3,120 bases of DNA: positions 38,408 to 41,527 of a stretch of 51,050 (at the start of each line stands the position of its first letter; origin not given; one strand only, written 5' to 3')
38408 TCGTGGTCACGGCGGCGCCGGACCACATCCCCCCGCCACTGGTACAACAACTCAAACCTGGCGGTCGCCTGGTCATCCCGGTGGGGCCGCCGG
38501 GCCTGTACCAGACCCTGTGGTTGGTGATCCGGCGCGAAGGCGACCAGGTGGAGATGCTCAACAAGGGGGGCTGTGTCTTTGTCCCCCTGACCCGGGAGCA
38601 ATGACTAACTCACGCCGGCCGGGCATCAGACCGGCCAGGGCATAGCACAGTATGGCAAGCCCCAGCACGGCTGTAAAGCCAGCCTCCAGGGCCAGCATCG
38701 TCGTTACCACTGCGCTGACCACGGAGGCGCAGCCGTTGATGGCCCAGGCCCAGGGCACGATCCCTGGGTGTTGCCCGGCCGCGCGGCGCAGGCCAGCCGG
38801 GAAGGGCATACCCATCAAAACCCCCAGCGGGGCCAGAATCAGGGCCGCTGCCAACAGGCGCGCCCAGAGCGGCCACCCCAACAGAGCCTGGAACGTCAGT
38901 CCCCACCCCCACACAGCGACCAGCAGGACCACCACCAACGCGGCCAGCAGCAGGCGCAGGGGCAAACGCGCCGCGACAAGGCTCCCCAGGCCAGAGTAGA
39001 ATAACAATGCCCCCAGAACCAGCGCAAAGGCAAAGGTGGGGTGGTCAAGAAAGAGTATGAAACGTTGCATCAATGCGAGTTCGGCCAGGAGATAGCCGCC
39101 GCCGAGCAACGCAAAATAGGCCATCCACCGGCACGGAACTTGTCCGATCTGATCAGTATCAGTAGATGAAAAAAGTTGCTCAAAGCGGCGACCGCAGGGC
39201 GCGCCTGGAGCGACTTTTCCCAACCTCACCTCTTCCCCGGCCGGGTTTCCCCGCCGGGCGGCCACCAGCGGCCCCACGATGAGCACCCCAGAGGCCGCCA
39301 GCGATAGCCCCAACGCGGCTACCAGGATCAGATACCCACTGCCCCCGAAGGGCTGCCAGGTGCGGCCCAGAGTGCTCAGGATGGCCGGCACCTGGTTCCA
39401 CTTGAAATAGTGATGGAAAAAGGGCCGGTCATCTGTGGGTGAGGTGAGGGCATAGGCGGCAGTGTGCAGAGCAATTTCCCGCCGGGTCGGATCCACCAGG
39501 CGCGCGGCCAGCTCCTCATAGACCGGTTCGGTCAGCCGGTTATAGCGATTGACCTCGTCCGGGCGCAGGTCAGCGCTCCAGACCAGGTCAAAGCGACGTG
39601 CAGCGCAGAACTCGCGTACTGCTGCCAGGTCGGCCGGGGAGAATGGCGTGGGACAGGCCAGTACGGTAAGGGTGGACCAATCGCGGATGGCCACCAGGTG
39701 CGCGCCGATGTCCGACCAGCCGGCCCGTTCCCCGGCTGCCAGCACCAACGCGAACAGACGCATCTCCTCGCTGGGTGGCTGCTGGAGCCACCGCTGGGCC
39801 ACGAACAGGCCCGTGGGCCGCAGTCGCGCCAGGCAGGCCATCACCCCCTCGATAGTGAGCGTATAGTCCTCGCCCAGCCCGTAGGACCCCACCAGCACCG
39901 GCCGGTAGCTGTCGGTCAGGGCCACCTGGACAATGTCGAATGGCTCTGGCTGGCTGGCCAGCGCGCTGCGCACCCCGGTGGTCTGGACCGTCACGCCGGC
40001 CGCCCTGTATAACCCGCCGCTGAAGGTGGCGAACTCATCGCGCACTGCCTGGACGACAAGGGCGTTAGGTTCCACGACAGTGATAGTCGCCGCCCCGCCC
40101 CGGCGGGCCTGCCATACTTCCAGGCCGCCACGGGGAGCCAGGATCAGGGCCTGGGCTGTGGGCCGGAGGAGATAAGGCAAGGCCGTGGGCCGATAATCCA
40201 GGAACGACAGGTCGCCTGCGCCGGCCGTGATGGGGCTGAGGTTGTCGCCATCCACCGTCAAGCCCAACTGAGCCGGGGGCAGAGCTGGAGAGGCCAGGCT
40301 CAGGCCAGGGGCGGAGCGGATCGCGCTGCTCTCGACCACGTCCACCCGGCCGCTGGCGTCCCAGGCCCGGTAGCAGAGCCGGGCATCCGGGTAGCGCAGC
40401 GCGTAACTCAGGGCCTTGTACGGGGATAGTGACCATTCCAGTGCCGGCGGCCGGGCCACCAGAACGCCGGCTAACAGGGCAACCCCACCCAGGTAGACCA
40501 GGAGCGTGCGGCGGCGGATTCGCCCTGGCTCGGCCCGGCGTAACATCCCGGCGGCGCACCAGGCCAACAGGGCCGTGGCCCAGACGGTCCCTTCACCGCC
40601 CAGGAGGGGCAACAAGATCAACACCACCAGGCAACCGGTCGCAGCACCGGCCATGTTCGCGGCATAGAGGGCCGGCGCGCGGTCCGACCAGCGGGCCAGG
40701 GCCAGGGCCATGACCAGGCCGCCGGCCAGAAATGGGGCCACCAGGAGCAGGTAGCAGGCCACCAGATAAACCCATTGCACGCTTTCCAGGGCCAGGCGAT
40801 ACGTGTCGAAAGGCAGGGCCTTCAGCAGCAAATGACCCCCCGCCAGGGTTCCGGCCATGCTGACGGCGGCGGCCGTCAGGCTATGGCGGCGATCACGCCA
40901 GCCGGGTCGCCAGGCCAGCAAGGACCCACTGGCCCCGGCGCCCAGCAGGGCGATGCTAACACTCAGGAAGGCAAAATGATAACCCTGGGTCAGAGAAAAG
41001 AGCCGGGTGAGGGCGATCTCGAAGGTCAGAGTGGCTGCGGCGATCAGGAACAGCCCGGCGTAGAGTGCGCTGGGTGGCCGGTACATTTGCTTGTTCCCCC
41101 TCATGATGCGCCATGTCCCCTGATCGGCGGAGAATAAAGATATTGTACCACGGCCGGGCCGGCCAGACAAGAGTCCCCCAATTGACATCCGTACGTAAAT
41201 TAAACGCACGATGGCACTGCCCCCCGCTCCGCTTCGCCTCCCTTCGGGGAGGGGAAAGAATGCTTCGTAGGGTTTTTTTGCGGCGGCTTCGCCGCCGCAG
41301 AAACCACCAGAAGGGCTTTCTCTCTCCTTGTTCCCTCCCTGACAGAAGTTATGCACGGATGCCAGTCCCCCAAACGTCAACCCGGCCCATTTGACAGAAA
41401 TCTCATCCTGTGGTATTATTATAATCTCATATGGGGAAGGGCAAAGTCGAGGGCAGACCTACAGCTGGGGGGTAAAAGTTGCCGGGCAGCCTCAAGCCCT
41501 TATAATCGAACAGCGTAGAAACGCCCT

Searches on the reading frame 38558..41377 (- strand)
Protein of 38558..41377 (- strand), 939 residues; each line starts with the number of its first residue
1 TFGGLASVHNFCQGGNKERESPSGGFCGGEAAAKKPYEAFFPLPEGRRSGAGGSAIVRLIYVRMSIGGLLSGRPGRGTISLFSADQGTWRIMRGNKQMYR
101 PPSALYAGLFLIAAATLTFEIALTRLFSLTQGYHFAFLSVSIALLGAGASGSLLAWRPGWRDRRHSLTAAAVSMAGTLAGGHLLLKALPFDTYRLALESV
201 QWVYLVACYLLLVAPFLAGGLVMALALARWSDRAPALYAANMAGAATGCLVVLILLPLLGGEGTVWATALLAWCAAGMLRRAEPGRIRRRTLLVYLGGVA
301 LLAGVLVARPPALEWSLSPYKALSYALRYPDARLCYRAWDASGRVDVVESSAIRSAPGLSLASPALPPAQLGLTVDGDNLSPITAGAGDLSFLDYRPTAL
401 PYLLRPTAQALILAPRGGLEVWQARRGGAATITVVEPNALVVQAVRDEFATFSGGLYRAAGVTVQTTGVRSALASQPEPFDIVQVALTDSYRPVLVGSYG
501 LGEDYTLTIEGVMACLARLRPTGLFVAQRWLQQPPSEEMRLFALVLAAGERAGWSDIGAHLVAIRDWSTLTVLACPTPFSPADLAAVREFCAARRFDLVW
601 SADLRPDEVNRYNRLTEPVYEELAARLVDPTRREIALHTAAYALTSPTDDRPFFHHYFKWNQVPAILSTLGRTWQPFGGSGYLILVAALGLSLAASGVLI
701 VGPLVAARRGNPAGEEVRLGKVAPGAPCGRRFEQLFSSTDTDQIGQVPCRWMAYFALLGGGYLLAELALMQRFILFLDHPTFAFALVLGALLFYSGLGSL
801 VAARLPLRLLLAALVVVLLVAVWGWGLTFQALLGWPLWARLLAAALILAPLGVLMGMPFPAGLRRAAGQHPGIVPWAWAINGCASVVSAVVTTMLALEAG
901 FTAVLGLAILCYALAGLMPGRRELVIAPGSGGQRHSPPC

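Call 7: search_protein_families(library=pfam, proteins=[window:38558-41377:-], max_evalue=1)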
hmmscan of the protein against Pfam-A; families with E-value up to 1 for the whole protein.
window:38558-41377:- (939 aa): 1 family
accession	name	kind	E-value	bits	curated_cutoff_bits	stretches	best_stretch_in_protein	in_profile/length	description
PF04613.19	LpxD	-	0.22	11.8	30.8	1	384-444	12-67/70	UDP-3-O-[3-hydroxymyristoyl] glucosamine N-acyltransferase, LpxD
